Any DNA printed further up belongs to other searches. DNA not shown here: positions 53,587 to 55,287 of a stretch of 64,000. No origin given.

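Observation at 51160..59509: Multihaem locus joining an MtrA/MtrB-type porin-cytochrome conduit to two different inner-membrane quinol-oxidoreductase-like modules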

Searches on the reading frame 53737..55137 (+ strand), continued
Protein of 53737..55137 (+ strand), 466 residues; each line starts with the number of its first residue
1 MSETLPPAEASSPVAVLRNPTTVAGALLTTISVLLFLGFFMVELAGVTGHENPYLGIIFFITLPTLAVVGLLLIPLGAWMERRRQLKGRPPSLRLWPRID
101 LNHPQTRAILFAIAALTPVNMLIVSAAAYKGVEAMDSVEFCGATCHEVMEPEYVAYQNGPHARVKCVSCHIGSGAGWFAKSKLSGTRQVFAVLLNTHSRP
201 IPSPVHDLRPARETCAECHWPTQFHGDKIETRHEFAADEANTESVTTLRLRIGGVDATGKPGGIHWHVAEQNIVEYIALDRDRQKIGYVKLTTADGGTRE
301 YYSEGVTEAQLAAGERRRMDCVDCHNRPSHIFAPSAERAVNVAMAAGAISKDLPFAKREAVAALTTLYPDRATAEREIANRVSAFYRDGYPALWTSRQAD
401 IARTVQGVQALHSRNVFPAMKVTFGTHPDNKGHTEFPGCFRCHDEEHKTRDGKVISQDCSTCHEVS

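Call 52: find_encoding_contigs(protein=P0180, flank=8000, max_places=2)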
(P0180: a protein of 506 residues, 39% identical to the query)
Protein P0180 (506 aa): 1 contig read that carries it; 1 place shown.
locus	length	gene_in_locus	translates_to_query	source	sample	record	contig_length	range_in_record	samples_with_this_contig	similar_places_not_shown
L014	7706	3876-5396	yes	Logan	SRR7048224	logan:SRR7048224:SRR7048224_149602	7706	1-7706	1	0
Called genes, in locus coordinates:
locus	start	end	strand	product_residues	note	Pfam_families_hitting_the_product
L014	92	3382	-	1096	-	PF25788:Ig_Rha78A_N, PF02837:Glyco_hydro_2_N (weak), PF08531:Bac_rhamnosid_N, PF05592:Bac_rhamnosid, PF17389:Bac_rhamnosid6H, PF17390:Bac_rhamnosid_C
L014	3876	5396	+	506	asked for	PF03264:Cytochrom_NNT, PF14522:Cytochrome_C7 (faint), PF14537:Cytochrom_c3_2 (faint)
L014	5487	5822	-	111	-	-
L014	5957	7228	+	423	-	PF06134:RhaA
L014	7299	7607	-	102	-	PF21716:dnstrm_HI1420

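Call 73: find_homologous_proteins(query=P0226, max_evalue=1e-10)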
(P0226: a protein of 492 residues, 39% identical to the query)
Query P0226 (492 aa): 1099 proteins with E <= 1e-10 among 8000 candidates; the best 120 are listed.
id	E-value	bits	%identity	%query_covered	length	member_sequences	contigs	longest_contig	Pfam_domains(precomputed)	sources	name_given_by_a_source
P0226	0.0e+0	1153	100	100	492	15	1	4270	PF14537.12,PF03264.20,PF02085.22,PF14522.12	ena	-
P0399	9.6e-266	900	75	100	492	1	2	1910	PF14537.12,PF03264.20,PF02085.22,PF14522.12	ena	-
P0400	3.5e-263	892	75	100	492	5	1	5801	PF14537.12,PF03264.20,PF14522.12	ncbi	-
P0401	1.1e-251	854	73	99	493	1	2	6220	PF14537.12,PF03264.20,PF02085.22,PF14522.12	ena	-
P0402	4.8e-243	826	70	100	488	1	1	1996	PF14537.12,PF03264.20,PF02085.22,PF14522.12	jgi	-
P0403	6.3e-231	786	66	100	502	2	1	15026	PF14537.12,PF03264.20,PF14522.12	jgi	-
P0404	1.4e-226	771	64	100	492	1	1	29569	PF14537.12,PF03264.20,PF14522.12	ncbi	ncbi:MAG: NapC/NirT family cytochrome c [Vicinamibacteria bacterium]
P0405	5.8e-222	756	63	100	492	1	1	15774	PF14537.12,PF03264.20,PF02085.22,PF14522.12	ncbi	ncbi:MAG: NapC/NirT family cytochrome c [Vicinamibacteria bacterium]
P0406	1.1e-216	739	64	95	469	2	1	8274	PF14537.12,PF03264.20,PF02085.22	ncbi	ncbi:MAG: NapC/NirT family cytochrome c, partial [Vicinamibacteria bacterium]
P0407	2.7e-216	737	63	100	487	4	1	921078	PF14537.12,PF03264.20,PF02085.22,PF14522.12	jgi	jgi:nitrate/TMAO reductase-like tetraheme cytochrome c subunit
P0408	1.1e-169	584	52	100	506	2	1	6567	PF14537.12,PF03264.20,PF14522.12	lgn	-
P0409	2.6e-162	559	50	100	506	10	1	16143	PF14537.12,PF03264.20,PF14522.12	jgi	jgi:nitrate/TMAO reductase-like tetraheme cytochrome c subunit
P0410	3.1e-160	552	51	100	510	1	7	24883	PF14537.12,PF03264.20,PF14522.12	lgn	-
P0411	1.3e-157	544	50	99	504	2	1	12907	PF14537.12,PF03264.20,PF14522.12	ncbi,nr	ncbi:MAG: NapC/NirT family cytochrome c [Acidobacteria bacterium]|nr:NapC/NirT family cytochrome c [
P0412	4.7e-156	539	48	99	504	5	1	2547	PF14537.12,PF03264.20,PF14522.12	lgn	-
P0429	5.6e-146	505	46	99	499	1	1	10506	PF14537.12,PF03264.20,PF14522.12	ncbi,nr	ncbi:MAG: NapC/NirT family cytochrome c [candidate division NC10 bacterium]|nr:NapC/NirT family cyto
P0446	8.4e-143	495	45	99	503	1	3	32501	PF14537.12,PF03264.20,PF14522.12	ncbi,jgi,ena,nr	ncbi:MAG TPA: NapC/NirT family cytochrome c [Methylomirabilota bacterium]|nr:NapC/NirT family cytoch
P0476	5.9e-140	486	44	98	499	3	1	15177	PF03264.20,PF14522.12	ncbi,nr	ncbi:MAG: cytochrome C [Deltaproteobacteria bacterium]|nr:cytochrome C [Deltaproteobacteria bacteriu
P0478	7.3e-140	485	45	99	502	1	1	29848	PF14537.12,PF03264.20,PF14522.12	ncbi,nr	ncbi:MAG: cytochrome C [Candidatus Rokubacteria bacterium]|nr:cytochrome C [Candidatus Rokubacteria 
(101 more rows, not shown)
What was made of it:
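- Tried and rejected: A search seeded with a 7-motif representative returned Vicinamibacteria, Pyrinomonadaceae, Rokubacteria and NC10 proteins (call 73).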

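Call 75: list_cluster_members(proteins=[P0411, P0478, P0476, P0429, P0446])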
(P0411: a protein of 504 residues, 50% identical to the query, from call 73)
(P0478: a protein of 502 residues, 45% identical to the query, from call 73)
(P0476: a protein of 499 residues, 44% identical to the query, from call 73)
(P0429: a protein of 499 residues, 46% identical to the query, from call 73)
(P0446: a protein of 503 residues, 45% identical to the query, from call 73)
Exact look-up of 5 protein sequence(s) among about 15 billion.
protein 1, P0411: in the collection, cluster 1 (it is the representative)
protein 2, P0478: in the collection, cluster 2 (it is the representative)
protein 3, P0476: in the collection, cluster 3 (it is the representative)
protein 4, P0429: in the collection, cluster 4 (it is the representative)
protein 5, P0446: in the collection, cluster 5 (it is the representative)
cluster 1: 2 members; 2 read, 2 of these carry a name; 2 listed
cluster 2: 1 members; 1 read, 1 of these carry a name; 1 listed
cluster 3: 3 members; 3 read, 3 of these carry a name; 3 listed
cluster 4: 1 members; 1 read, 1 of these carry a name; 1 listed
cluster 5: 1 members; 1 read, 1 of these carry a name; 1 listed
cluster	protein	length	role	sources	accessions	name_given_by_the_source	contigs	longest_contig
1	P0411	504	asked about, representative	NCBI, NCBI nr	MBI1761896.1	MAG: NapC/NirT family cytochrome c [Acidobacteria bacterium] | NapC/NirT family cytochrome c [Acidobacteriota bacterium]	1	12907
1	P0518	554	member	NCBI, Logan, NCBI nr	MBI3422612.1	MAG: NapC/NirT family cytochrome c [Acidobacteria bacterium] | NapC/NirT family cytochrome c [Acidobacteriota bacterium]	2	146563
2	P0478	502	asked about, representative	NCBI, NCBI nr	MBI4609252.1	MAG: cytochrome C [Candidatus Rokubacteria bacterium] | cytochrome C [Candidatus Rokubacteria bacterium]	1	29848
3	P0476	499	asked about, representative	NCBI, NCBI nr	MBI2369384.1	MAG: cytochrome C [Deltaproteobacteria bacterium] | cytochrome C [Deltaproteobacteria bacterium]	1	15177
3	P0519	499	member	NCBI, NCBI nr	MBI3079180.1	MAG: NapC/NirT family cytochrome c [Deltaproteobacteria bacterium] | NapC/NirT family cytochrome c [Deltaproteobacteria bacterium]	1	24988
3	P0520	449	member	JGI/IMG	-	nitrate/TMAO reductase-like tetraheme cytochrome c subunit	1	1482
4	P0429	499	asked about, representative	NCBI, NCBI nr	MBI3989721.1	MAG: NapC/NirT family cytochrome c [candidate division NC10 bacterium] | NapC/NirT family cytochrome c [candidate division NC10 bacterium]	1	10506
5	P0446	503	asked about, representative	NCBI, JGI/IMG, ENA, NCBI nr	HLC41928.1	MAG TPA: NapC/NirT family cytochrome c [Methylomirabilota bacterium] | NapC/NirT family cytochrome c [Methylomirabilota bacterium]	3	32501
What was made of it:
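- Tried and rejected: Accession look-ups did not match the 2018 table entries (call 75).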

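Call 77: predict_structure(alignment_id=A2)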
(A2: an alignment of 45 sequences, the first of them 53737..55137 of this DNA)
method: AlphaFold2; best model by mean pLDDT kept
length: 466 residues; sequences in the alignment: 45
mean_pLDDT: 73.0   pTM: 0.53
mean pLDDT of the five models: 73.0, 72.3, 71.6, 68.9, 66.0
residues with pLDDT >= 90: 113; 70-90: 167; 50-70: 101; < 50: 85
segments of 3 or more residues with pLDDT < 50: 1-7, 136-149, 160-181, 183-185, 191-193, 195-218, 328-330, 430-432
pLDDT, mean of each block of 10 residues (from residue 1): 46 75 90 86 75 67 85 91 86 72 80 74 56 50 46 54 44 46 50 48 43 46 65 93 87 73 74 84 80 85 91 85 53 83 95 97 93 94 97 95 97 81 64 51 74 69 57
secondary structure, 60 per line:
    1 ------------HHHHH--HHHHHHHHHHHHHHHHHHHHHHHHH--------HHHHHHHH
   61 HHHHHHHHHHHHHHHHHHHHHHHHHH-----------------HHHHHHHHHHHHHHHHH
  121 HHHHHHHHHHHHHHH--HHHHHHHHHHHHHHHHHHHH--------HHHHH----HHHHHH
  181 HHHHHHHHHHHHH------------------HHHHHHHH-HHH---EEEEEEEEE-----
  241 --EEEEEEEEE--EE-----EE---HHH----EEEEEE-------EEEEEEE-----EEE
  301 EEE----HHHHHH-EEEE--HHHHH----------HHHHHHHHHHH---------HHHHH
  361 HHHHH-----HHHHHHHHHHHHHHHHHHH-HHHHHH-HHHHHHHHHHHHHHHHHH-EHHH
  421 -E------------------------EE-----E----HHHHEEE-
elements in order: H13-17 H20-44 H53-86 H104-135 H138-157 H166-170 H175-193 H212-219 E227-235 E243-251 E273-278 E286-292 E298-303 H308-313 E315-318 H321-325 H336-346 H356-365 H371-389 H391-396 H398-415 H459-462 E463-465

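Call 83: fold_search(model_id=the predicted structure, library=pdb)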
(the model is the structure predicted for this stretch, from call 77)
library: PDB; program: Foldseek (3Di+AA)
matches with E <= 10: 172; with E <= 0.001: 0
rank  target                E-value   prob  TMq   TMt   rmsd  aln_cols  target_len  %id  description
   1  2j7a_C                7.0e-02  1.00  0.18  0.49   4.4       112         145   23  Crystal structure of cytochrome c nitrite reductase NrfHA complex from Desulfovibrio vulgaris (released 2006-12-06)
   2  2vr0_F                1.3e-01  0.99  0.18  0.49   4.4       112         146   23  Crystal structure of cytochrome c nitrite reductase NrfHA complex bound to the HQNO inhibitor (released 2008-06-03)
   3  5ym8_B                4.8e-01  0.04  0.05  0.13  18.4        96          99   14  Crystal Structure of porcine delta coronavirus nsp9-N7 (released 2018-06-13)
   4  3hib                  8.2e-01  0.05  0.09  0.12  19.0       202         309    7  Crystal structure of the second Sec63 domain of yeast Brr2 (released 2009-06-16)
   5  5ym8_A                9.5e-01  0.04  0.05  0.14  17.9        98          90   12  Crystal Structure of porcine delta coronavirus nsp9-N7 (released 2018-06-13)
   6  5v6c_B                1.1e+00  0.16  0.08  0.25  16.0       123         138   15  Crystal Structure of the Second beta-Prism Domain of RbmC from V. cholerae (released 2018-01-24)
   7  5urj                  1.1e+00  0.04  0.07  0.03  21.3       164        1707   10  Crystal structure of human BRR2 in complex with T-3905516 (released 2017-07-19)
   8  5urk                  1.2e+00  0.02  0.07  0.03  22.0       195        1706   13  Crystal structure of human BRR2 in complex with T-3935799 (released 2017-07-19)
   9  5v6c_A                1.4e+00  0.15  0.08  0.25  16.1       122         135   14  Crystal Structure of the Second beta-Prism Domain of RbmC from V. cholerae (released 2018-01-24)
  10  5gm6_B                1.4e+00  0.06  0.08  0.03  21.0       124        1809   13  Cryo-EM structure of the activated spliceosome (Bact complex) at 3.5 angstrom resolution (released 2016-09-21)
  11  5m52_B                1.4e+00  0.04  0.08  0.03  20.2       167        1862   11  Crystal structure of yeast Brr2 full-lenght in complex with Prp8 Jab1 domain (released 2016-12-07)
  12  6zre_B                1.4e+00  0.03  0.07  0.07  30.0       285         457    7  Deciphering the role of the channel constrictions in the opening mechanism of MexAB-OprM efflux pump from Pseudomonas  (released 2021-07-28)
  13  7os2_B                1.4e+00  0.03  0.10  0.04  20.2       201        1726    9  Cryo-EM structure of Brr2 in complex with Jab1/MPN and C9ORF78 (released 2022-02-23)
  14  8ro0_B                1.4e+00  0.03  0.10  0.03  19.3       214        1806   12  Structure of the C. elegans Intron Lariat Spliceosome primed for disassembly (ILS') (released 2024-08-07)
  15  9ggb_B                1.4e+00  0.02  0.06  0.07  24.2       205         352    8  Structure of the G848S mutant of human mitochondrial DNA polymerase gamma in complex with PZL-A (released 2025-04-16)
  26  5v6f_A                2.1e+00  0.12  0.08  0.25  15.3       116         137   16  Crystal Structure of the Second beta-Prism Domain of RbmC from V. cholerae bound to Mannotriose (released 2018-01-17)
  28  5ym6_A                2.1e+00  0.04  0.06  0.18  18.0       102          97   13  Crystal Structure of porcine delta coronavirus nsp9 (released 2018-06-13)
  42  6ahd_D                2.8e+00  0.04  0.08  0.03  20.2       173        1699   12  The Cryo-EM Structure of Human Pre-catalytic Spliceosome (B complex) at 3.8 angstrom resolution (released 2018-11-14)
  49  6ah0_D                3.0e+00  0.02  0.07  0.03  21.5       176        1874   12  The Cryo-EM Structure of the Precusor of Human Pre-catalytic Spliceosome (pre-B complex) (released 2018-11-14)
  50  5yzg_D                3.1e+00  0.02  0.07  0.03  21.5       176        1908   12  The Cryo-EM Structure of Human Catalytic Step I Spliceosome (C complex) at 4.1 angstrom resolution (released 2018-08-08)
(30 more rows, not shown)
